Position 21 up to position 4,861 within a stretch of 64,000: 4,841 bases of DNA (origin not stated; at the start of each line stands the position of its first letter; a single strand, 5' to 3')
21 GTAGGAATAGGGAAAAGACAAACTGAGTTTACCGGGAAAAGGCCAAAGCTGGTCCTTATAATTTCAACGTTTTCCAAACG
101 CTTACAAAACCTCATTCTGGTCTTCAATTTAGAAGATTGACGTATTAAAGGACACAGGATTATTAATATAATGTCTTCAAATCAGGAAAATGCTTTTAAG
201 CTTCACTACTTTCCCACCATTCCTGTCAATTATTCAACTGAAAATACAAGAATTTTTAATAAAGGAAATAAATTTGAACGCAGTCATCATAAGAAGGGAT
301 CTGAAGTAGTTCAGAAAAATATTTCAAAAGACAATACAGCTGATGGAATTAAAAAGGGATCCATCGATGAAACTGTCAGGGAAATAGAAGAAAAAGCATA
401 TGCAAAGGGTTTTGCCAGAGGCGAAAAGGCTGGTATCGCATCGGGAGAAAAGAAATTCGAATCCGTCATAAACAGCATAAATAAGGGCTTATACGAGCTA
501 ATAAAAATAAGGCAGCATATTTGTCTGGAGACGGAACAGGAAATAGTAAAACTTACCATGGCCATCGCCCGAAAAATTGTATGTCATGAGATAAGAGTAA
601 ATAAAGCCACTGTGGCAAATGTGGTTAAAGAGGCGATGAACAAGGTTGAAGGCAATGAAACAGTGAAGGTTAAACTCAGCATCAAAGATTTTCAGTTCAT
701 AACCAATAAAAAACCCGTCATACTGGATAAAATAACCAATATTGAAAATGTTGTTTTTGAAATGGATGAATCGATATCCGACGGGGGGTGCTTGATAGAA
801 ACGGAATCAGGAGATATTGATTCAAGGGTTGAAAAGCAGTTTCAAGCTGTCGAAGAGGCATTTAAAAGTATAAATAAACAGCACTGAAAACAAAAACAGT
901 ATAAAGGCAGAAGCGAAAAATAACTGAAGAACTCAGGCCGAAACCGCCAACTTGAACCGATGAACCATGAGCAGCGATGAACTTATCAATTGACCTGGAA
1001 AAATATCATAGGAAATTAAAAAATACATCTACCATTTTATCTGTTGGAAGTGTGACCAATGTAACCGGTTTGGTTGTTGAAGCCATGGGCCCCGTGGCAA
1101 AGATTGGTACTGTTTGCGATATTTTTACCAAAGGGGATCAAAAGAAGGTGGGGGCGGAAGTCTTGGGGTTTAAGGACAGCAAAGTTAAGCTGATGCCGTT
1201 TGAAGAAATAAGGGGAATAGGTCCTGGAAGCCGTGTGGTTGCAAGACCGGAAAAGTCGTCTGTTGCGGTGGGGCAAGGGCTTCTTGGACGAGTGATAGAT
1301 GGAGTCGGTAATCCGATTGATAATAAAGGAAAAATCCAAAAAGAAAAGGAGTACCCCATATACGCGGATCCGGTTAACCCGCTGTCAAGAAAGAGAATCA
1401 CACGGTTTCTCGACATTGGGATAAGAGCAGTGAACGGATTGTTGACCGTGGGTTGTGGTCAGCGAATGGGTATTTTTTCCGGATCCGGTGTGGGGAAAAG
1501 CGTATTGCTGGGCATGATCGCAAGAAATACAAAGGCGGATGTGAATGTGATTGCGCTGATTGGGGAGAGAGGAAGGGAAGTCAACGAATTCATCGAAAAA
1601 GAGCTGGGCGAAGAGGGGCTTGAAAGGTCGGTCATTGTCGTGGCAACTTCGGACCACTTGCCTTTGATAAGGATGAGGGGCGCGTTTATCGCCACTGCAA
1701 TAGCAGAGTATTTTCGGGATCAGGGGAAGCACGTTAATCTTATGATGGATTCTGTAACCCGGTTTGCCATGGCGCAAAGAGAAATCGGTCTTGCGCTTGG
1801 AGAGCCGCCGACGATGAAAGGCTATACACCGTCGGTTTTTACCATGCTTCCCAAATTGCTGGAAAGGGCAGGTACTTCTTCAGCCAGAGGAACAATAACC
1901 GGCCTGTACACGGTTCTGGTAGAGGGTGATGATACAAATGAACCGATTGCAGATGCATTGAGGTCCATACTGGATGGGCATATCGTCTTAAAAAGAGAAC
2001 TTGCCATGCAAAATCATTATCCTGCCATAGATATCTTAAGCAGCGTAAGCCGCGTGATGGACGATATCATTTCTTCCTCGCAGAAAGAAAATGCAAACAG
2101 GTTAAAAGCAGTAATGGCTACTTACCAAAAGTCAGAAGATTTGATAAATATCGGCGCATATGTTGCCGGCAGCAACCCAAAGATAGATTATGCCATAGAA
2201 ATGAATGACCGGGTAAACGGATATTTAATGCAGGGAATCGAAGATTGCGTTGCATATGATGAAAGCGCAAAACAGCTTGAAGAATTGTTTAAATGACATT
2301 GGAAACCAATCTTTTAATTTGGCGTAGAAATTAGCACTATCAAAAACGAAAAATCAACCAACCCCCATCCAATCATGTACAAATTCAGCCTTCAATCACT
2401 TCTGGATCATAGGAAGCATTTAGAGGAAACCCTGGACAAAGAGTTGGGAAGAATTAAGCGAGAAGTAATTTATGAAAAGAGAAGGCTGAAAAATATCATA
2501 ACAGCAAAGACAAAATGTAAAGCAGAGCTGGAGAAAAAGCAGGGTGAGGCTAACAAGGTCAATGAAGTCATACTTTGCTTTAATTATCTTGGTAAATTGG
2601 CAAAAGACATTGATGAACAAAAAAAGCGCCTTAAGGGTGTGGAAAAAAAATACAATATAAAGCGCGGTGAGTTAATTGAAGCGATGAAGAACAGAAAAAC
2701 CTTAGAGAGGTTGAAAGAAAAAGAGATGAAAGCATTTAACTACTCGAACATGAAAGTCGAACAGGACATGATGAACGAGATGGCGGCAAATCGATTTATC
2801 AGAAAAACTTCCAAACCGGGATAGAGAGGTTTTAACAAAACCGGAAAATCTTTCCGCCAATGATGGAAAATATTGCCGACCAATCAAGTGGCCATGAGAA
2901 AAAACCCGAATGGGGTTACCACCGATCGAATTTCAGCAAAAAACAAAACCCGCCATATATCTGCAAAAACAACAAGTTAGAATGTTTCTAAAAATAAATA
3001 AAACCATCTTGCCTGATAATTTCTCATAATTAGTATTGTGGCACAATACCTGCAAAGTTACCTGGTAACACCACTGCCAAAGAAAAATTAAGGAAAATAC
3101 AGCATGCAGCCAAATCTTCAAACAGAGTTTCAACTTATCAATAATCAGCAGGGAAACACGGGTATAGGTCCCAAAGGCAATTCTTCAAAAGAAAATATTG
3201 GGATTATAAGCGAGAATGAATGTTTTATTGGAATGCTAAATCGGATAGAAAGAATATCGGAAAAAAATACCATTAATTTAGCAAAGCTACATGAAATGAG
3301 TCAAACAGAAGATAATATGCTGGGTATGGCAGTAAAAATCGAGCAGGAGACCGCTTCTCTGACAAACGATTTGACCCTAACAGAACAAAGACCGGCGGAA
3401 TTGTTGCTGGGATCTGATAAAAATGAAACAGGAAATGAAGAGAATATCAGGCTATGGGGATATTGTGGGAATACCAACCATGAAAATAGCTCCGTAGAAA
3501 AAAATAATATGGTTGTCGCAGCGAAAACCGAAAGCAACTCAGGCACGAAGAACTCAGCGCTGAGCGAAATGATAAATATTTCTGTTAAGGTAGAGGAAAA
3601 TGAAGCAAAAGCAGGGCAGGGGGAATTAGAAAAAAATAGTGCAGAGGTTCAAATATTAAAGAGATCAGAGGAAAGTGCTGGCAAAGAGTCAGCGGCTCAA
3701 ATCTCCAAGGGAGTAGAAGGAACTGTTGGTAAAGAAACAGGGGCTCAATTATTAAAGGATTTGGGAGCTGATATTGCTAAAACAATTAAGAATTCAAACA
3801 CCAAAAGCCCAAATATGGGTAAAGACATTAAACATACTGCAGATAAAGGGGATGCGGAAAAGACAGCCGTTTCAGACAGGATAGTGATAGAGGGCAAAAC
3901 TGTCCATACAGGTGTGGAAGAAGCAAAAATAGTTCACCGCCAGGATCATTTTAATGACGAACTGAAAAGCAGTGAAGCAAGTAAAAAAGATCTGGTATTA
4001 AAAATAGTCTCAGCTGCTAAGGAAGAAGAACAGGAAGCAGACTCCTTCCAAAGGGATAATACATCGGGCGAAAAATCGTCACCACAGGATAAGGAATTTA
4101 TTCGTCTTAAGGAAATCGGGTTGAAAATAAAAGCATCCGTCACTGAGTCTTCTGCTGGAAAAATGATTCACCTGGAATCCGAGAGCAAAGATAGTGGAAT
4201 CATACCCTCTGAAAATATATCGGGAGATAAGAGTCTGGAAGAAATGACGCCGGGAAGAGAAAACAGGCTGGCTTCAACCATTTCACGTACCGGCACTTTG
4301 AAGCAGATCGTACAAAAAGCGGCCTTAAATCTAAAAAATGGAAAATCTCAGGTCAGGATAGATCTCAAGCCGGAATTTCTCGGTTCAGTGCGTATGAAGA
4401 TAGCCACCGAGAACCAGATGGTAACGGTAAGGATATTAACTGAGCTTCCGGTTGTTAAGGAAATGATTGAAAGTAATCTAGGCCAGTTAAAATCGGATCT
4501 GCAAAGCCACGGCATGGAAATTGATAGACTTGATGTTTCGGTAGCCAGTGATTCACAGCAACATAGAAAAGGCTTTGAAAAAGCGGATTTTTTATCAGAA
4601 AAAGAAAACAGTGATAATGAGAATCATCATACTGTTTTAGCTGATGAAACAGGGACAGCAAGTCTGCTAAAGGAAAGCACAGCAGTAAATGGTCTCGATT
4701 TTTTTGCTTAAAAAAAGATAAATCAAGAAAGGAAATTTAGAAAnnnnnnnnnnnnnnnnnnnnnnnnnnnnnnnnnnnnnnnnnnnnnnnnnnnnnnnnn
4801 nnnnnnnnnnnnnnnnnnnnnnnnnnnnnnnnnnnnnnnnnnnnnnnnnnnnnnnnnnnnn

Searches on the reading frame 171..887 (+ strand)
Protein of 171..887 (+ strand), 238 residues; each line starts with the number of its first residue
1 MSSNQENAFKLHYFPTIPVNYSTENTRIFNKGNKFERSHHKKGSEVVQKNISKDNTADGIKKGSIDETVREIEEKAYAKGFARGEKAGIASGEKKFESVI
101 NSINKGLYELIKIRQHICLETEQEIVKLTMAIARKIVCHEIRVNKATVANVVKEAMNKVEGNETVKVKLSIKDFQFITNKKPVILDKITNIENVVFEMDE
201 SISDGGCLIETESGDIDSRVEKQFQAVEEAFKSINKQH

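Call 34: search_protein_families(library=pfam, proteins=[window:171-887:+])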
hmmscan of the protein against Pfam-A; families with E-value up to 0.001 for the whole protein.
window:171-887:+ (238 aa): 1 family
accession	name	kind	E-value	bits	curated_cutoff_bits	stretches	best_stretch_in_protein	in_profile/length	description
PF02108.21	FliH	-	1.5e-21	77.1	24.1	1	101-226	5-127/128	Flagellar assembly protein FliH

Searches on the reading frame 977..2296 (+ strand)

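Call 34: search_protein_families(library=pfam, proteins=[window:977-2296:+])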
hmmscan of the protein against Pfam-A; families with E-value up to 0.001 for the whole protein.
window:977-2296:+ (439 aa): 3 families
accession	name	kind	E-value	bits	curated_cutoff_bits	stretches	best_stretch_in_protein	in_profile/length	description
PF00006.31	ATP-synt_ab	-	6e-90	301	29.5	1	148-358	1-213/213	ATP synthase alpha/beta family, nucleotide-binding domain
PF18269.6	T3SS_ATPase_C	-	1.1e-24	86.5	22.7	1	366-436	2-72/72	T3SS EscN ATPase C-terminal domain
PF02874.29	ATP-synt_ab_N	-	1.8e-07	32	20.9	1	26-88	1-66/69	ATP synthase alpha/beta family, beta-barrel domain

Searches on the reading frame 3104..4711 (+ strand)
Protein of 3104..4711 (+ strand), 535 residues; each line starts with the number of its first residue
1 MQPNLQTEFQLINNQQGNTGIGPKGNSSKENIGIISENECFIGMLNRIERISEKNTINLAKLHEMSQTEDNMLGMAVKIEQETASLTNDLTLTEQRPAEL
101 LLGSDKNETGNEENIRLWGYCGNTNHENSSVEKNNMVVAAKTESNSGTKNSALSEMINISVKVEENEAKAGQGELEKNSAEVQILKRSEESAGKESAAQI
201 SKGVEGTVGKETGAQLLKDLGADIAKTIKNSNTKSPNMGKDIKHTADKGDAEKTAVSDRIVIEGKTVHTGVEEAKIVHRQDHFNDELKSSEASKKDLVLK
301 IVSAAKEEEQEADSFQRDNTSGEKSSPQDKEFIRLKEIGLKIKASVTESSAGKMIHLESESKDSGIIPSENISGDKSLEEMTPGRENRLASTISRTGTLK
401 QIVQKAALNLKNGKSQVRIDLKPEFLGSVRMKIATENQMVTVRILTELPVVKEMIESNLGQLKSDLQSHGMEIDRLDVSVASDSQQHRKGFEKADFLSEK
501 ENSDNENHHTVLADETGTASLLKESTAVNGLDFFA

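Call 34: search_protein_families(library=pfam, proteins=[window:3104-4711:+])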
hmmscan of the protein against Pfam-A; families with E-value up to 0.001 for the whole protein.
window:3104-4711:+ (535 aa): 1 family
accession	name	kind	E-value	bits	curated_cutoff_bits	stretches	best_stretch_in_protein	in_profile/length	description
PF02120.21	Flg_hook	-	1.4e-19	70.2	29.8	1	404-486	2-84/85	Flagellar hook-length control protein FliK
